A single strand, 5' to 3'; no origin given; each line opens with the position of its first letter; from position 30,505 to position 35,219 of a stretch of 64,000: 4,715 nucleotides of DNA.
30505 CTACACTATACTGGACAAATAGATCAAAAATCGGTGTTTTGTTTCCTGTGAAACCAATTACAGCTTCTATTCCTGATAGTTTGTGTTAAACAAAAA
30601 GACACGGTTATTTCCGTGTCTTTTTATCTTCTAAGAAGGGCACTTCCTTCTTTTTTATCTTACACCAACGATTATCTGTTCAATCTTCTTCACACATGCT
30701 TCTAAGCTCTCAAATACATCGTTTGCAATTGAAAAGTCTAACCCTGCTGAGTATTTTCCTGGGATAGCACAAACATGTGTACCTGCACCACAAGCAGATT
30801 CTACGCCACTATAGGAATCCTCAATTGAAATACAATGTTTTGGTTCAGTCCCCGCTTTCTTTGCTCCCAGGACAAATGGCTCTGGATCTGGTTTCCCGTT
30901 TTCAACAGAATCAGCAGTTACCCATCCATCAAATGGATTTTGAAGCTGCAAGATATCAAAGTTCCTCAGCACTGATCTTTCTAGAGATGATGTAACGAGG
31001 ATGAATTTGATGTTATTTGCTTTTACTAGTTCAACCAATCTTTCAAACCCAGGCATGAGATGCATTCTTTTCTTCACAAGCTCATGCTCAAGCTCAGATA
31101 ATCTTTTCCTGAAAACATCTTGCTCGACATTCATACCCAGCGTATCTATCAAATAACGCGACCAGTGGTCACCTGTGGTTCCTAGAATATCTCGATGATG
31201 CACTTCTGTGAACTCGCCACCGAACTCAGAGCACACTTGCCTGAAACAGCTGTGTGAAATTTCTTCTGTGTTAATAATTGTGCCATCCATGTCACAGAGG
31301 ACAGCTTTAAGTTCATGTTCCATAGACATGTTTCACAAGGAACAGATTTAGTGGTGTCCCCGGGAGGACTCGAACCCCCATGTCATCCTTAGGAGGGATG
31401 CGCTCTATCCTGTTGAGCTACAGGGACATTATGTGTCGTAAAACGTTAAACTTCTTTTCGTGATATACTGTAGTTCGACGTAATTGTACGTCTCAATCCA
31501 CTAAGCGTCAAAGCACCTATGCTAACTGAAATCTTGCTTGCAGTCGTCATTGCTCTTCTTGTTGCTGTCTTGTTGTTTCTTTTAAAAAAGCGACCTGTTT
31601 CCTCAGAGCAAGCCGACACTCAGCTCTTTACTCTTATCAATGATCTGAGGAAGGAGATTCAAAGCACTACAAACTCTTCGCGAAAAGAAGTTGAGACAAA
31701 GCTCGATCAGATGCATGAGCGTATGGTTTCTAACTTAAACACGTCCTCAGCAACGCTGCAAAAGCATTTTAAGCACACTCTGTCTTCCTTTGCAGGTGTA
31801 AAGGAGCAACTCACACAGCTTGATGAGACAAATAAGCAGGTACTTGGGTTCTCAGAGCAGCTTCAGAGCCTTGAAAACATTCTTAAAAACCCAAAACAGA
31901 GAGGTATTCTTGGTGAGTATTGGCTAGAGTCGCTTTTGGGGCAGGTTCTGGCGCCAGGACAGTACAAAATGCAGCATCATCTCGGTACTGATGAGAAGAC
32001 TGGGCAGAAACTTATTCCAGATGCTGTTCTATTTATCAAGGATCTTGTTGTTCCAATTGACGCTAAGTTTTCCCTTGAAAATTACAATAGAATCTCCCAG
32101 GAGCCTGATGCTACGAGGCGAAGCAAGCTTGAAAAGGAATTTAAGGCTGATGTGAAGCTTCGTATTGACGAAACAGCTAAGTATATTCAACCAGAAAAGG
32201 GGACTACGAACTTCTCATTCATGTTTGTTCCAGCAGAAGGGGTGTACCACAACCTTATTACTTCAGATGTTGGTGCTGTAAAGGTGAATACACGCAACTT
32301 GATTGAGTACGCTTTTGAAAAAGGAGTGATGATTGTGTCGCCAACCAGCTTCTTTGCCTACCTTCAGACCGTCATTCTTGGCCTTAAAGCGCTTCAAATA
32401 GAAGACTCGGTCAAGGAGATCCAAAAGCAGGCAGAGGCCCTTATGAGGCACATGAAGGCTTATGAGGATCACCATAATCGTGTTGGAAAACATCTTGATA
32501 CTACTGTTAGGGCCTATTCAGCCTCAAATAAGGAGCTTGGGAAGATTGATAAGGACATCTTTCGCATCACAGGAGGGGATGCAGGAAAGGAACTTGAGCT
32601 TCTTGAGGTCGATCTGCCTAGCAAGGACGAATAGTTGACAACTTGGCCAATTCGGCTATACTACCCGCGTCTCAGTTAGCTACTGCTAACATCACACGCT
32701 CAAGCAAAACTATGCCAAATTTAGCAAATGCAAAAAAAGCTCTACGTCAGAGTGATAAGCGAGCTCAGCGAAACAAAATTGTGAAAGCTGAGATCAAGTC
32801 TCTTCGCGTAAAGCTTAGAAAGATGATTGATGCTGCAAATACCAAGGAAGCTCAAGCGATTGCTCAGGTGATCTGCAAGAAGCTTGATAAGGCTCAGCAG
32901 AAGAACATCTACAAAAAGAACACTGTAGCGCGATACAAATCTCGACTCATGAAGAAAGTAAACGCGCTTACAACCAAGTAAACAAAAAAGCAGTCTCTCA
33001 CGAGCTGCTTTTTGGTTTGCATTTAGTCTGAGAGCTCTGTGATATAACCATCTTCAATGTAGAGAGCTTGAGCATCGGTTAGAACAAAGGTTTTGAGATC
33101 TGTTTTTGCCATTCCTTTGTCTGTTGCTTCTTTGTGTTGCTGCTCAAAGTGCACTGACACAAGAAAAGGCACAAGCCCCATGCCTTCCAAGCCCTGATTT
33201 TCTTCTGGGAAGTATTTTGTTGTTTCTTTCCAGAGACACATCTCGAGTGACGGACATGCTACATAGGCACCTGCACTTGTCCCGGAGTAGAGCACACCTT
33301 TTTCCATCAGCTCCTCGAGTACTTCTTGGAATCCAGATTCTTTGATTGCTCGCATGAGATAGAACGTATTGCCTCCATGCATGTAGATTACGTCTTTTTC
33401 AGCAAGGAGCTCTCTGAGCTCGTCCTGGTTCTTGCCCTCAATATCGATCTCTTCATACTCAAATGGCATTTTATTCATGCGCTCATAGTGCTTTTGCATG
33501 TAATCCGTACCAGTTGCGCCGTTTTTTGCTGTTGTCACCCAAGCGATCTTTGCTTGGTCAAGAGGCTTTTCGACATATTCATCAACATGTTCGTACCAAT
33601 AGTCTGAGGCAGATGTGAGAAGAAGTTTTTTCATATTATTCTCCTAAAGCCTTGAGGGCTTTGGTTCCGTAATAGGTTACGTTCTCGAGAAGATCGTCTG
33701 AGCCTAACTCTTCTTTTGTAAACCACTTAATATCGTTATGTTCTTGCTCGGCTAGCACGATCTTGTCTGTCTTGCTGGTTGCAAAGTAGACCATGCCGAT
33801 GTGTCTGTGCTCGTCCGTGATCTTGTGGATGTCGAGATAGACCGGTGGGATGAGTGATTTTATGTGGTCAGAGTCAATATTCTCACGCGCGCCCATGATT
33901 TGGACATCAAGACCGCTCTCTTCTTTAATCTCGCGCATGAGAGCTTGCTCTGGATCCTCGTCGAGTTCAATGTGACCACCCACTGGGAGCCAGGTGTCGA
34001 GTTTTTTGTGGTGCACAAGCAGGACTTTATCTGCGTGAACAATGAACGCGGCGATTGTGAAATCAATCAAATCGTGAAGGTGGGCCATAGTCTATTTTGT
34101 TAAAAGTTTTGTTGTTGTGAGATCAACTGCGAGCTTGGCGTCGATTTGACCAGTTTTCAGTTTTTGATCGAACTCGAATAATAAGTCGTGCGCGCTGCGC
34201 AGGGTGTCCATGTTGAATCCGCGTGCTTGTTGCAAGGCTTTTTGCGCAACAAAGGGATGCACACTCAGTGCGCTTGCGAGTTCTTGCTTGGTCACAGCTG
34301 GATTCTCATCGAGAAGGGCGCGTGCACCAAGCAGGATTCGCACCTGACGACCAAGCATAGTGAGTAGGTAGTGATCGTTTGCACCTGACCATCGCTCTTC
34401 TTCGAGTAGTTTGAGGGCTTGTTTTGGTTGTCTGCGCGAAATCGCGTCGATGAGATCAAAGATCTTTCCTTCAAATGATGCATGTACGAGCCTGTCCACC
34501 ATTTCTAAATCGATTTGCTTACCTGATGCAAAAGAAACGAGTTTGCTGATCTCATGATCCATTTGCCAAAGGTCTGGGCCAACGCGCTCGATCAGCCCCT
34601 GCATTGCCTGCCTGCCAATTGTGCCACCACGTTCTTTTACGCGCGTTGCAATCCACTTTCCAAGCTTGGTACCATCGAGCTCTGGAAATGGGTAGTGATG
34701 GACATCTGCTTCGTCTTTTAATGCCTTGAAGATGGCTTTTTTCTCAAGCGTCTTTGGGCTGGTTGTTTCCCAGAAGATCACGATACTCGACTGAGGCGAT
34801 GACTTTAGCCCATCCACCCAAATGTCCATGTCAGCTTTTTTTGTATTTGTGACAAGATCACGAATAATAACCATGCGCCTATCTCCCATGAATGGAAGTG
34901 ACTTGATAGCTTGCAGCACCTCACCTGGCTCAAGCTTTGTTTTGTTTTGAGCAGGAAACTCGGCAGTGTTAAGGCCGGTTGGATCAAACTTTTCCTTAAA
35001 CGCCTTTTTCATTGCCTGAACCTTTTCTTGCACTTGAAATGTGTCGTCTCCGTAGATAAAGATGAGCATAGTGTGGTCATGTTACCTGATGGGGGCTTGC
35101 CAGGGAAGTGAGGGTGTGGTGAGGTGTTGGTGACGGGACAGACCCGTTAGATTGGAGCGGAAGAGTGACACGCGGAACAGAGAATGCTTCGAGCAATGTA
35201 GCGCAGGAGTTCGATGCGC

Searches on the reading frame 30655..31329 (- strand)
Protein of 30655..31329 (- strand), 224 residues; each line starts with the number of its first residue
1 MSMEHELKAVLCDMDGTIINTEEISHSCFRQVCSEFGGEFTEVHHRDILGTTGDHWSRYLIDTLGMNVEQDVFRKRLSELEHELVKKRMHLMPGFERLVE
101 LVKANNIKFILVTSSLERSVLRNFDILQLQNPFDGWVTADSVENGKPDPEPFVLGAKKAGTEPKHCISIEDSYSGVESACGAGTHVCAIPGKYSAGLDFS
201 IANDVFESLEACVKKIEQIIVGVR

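Call 41: search_protein_families(library=pfam, proteins=[window:30655-31329:-], max_evalue=0.00001)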
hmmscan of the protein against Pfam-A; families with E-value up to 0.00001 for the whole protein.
window:30655-31329:- (224 aa): 3 families
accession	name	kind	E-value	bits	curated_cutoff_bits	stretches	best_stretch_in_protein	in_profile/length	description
PF13419.12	HAD_2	-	1.1e-30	107.5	23.8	1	10-189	1-178/178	Haloacid dehalogenase-like hydrolase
PF00702.32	Hydrolase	-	5.9e-19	69.6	26.4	1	8-183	2-191/191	haloacid dehalogenase-like hydrolase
PF12710.13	HAD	-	2.8e-07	31.6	27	1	10-118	1-113/189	haloacid dehalogenase-like hydrolase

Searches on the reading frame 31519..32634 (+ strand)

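Call 41: search_protein_families(library=pfam, proteins=[window:31519-32634:+], max_evalue=0.00001)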
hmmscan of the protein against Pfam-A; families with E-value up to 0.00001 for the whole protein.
window:31519-32634:+ (371 aa): 1 family
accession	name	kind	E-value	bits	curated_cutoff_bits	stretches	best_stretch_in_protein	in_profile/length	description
PF02646.22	RmuC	-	5e-53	180.5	26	1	61-339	2-269/291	RmuC family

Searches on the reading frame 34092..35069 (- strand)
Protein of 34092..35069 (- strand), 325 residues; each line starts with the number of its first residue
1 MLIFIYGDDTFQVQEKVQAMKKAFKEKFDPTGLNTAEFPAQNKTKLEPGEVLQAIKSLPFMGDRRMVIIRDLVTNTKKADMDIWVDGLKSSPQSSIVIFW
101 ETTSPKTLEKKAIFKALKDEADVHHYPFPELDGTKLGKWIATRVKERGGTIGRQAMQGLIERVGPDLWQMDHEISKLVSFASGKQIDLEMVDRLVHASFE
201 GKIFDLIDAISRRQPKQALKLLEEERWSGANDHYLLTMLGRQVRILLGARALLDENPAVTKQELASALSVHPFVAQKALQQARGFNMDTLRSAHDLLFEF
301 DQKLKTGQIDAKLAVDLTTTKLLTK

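Call 76: search_protein_families(library=ncbifam, proteins=[window:34092-35069:-], max_evalue=0.00001)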
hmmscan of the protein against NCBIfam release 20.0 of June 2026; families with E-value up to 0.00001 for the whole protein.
window:34092-35069:- (325 aa): 4 families
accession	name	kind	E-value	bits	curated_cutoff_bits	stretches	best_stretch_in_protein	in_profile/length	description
TIGR01128.2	holA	equivalog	2.9e-72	243.7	80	1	3-321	2-315/316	DNA polymerase III subunit delta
NF004165.0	PRK05629.1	equivalog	6.1e-16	58.4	301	1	5-316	12-308/319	DNA polymerase III subunit delta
NF005918.0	PRK07914.1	equivalog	5.8e-10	39.2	420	1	4-319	10-311/321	hypothetical protein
NF006302.0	PRK08487.1-5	equivalog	1.6e-09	37.8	296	1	3-306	18-302/323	DNA polymerase III subunit delta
